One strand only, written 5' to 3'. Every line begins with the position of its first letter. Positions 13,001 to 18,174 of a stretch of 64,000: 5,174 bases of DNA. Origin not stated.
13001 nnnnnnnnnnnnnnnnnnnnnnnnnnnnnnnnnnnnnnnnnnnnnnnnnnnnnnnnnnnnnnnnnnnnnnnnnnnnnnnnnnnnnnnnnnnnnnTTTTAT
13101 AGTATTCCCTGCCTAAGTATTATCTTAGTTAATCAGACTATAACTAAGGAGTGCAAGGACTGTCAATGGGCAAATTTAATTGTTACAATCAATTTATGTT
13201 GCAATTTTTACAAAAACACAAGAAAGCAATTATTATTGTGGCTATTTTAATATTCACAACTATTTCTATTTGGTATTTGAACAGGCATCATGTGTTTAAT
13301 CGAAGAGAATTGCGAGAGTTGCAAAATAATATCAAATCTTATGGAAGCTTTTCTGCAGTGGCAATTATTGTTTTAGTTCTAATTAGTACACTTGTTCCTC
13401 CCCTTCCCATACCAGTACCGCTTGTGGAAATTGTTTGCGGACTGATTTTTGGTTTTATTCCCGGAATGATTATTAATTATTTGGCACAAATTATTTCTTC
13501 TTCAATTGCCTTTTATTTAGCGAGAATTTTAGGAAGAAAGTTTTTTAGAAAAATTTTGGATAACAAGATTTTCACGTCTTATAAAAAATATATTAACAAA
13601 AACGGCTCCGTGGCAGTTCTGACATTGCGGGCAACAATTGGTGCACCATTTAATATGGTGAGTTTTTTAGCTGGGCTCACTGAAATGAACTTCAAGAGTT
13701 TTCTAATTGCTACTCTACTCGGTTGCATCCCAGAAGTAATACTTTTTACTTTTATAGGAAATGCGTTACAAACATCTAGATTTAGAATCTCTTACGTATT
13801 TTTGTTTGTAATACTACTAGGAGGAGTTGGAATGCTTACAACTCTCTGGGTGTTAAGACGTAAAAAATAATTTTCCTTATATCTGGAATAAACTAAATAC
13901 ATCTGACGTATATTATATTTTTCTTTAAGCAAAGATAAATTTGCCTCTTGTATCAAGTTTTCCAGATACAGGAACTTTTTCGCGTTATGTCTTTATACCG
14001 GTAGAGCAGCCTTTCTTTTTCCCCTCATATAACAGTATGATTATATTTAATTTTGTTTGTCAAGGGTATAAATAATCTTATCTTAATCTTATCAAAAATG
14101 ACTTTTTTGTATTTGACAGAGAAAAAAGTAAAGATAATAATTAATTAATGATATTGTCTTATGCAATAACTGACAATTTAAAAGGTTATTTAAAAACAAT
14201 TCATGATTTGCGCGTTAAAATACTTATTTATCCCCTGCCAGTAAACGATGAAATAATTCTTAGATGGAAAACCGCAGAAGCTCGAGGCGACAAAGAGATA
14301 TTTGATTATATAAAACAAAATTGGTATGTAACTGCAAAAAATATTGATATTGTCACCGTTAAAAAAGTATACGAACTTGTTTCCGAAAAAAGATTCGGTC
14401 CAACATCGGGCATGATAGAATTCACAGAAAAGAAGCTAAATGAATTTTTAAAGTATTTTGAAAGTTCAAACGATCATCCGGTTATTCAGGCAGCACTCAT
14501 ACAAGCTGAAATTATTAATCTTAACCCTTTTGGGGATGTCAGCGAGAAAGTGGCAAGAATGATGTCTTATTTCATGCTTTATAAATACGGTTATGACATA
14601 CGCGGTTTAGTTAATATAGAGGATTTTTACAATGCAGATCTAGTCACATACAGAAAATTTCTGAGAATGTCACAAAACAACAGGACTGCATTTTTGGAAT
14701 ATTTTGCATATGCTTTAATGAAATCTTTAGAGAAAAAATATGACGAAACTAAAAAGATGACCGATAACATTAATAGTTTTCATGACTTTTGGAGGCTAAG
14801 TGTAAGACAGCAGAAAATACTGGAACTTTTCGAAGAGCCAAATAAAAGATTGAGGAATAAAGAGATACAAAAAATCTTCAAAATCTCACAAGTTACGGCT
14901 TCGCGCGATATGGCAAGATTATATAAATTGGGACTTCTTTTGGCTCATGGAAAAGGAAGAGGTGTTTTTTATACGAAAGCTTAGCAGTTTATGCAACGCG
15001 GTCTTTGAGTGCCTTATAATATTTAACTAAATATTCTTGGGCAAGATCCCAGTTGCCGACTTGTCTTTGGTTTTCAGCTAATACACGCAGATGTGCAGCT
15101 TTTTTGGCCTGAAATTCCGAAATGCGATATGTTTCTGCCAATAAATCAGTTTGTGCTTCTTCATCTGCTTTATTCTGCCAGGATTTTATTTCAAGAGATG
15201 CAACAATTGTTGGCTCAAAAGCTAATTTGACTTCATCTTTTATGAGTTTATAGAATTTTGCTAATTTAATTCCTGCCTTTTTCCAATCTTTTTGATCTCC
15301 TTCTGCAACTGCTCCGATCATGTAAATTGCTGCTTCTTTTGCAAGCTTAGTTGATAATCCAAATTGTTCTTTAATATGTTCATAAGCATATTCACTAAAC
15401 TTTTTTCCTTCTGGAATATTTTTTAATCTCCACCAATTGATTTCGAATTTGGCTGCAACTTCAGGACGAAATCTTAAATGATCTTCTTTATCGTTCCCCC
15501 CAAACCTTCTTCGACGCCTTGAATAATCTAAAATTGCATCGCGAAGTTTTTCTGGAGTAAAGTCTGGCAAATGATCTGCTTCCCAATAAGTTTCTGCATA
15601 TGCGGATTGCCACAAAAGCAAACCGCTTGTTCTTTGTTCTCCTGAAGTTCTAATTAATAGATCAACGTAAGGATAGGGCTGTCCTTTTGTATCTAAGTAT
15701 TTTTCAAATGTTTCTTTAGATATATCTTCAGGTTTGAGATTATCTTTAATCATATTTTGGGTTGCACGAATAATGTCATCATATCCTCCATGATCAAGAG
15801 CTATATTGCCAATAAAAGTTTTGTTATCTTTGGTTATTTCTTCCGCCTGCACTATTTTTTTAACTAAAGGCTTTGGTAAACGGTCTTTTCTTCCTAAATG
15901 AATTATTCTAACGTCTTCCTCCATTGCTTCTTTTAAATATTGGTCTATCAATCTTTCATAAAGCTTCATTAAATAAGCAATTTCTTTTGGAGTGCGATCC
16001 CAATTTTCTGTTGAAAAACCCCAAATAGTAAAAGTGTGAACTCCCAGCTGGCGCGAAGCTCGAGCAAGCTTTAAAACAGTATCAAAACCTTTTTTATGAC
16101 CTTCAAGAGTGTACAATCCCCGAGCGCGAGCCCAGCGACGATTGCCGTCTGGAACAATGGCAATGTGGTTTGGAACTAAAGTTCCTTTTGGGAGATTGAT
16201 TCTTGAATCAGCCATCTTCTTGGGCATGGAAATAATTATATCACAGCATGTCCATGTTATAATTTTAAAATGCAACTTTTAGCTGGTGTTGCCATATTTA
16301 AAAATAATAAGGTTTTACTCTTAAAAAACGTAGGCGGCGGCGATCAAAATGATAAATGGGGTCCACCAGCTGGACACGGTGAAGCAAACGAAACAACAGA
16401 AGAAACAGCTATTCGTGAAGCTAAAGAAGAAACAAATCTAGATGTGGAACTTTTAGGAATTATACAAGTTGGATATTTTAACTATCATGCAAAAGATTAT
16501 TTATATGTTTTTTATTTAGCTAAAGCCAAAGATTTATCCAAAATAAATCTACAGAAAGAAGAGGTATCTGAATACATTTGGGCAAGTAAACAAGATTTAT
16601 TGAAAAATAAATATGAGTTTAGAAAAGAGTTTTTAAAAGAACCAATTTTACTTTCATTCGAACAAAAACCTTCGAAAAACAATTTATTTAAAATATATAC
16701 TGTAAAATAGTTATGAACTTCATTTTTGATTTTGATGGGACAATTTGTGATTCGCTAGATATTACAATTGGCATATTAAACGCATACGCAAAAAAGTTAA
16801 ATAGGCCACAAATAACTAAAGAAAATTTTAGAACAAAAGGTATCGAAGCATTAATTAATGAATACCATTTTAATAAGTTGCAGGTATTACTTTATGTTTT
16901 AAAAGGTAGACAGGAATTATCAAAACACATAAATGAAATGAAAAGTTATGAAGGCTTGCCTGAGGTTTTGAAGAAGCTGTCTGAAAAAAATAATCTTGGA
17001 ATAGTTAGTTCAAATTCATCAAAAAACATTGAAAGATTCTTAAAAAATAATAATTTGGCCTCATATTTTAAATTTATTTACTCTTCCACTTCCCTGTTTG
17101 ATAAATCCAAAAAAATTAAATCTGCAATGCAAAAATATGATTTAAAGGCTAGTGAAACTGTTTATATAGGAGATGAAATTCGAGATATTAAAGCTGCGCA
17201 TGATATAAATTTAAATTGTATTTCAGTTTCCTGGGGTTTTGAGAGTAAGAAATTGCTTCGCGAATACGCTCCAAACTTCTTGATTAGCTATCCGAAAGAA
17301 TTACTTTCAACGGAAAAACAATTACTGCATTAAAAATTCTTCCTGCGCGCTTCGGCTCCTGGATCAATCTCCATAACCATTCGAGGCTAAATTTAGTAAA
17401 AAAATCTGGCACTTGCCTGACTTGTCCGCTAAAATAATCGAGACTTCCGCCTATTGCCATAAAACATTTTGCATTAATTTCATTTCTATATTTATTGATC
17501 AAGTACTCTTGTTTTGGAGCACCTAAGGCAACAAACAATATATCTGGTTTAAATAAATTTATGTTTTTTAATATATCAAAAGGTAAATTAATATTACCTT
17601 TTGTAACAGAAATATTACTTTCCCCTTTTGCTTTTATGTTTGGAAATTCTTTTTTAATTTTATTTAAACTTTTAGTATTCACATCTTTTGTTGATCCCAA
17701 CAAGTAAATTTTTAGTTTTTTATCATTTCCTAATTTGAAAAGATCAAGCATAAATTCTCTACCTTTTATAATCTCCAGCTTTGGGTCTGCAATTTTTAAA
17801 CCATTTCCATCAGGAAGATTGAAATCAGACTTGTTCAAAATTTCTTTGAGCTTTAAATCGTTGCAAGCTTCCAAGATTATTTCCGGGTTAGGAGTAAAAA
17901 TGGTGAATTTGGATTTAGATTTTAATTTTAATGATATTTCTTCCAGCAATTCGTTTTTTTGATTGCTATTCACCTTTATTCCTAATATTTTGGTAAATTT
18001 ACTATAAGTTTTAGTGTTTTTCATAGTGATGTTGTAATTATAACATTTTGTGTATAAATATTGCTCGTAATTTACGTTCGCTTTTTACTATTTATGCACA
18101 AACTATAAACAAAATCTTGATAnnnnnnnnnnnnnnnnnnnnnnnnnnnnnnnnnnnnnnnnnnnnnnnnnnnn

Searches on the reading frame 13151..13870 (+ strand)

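Call 34: search_protein_families(library=pfam, proteins=[window:13151-13870:+], max_evalue=0.001)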
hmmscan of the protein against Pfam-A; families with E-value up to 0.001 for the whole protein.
window:13151-13870:+ (239 aa): 2 families
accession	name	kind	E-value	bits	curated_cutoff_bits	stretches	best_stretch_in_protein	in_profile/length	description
PF09335.16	VTT_dom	-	3.8e-27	95.7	33.9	1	89-204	3-122/123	VTT domain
PF04138.20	GtrA_DPMS_TM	-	0.00026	21.6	26.1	1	23-113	27-112/117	GtrA/DPMS, transmembrane domain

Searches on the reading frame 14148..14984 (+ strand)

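Call 34: search_protein_families(library=pfam, proteins=[window:14148-14984:+], max_evalue=0.001)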
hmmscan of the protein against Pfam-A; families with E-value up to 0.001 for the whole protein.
window:14148-14984:+ (278 aa): 2 families
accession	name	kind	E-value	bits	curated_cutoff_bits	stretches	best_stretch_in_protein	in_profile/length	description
PF08279.18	HTH_11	-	0.00013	22.2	25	1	220-272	1-53/55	HTH domain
PF02661.23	Fic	-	0.00035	21.8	24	0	90-144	39-93/93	Fic/DOC family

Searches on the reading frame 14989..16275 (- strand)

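Call 34: search_protein_families(library=pfam, proteins=[window:14989-16275:-], max_evalue=0.001)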
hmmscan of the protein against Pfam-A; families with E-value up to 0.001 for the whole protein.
window:14989-16275:- (428 aa): 1 family
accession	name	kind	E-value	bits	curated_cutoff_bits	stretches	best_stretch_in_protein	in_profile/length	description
PF01255.24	Prenyltransf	-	2.3e-66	223.9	27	1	41-259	1-219/219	Putative undecaprenyl diphosphate synthase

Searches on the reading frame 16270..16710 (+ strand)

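Call 34: search_protein_families(library=pfam, proteins=[window:16270-16710:+], max_evalue=0.001)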
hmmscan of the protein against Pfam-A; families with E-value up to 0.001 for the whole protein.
window:16270-16710:+ (146 aa): 2 families
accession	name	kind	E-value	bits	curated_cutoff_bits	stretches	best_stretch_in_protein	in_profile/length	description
PF00293.34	NUDIX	-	1e-18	68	21.1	1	5-123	6-132/134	NUDIX domain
PF14815.12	NUDIX_4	-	0.00041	20.5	35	1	8-117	4-103/113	NUDIX domain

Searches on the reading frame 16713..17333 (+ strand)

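Call 34: search_protein_families(library=pfam, proteins=[window:16713-17333:+], max_evalue=0.001)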
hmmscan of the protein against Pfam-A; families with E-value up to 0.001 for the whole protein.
window:16713-17333:+ (206 aa): 5 families
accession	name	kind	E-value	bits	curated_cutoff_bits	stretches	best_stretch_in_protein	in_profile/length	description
PF13419.12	HAD_2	-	3.1e-34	119.1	23.8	1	4-172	2-178/178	Haloacid dehalogenase-like hydrolase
PF00702.32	Hydrolase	-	9.3e-16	59.2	26.4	1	3-164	4-189/191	haloacid dehalogenase-like hydrolase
PF12710.13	HAD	-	6.7e-12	46.7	27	1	4-162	2-188/189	haloacid dehalogenase-like hydrolase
PF13242.12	Hydrolase_like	-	1.2e-07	32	22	1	135-191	10-69/75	HAD-hyrolase-like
PF06888.18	Put_Phosphatase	-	1.2e-07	31.8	27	1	4-135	4-132/234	Putative Phosphatase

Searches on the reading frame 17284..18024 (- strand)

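Call 34: search_protein_families(library=pfam, proteins=[window:17284-18024:-], max_evalue=0.001)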
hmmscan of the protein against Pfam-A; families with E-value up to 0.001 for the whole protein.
window:17284-18024:- (246 aa): 1 family
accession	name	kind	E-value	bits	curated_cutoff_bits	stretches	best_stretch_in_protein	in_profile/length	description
PF03808.19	Glyco_tran_WecG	-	2.7e-40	138.4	27.4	1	67-230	2-167/168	Glycosyl transferase WecG/TagA/CpsF family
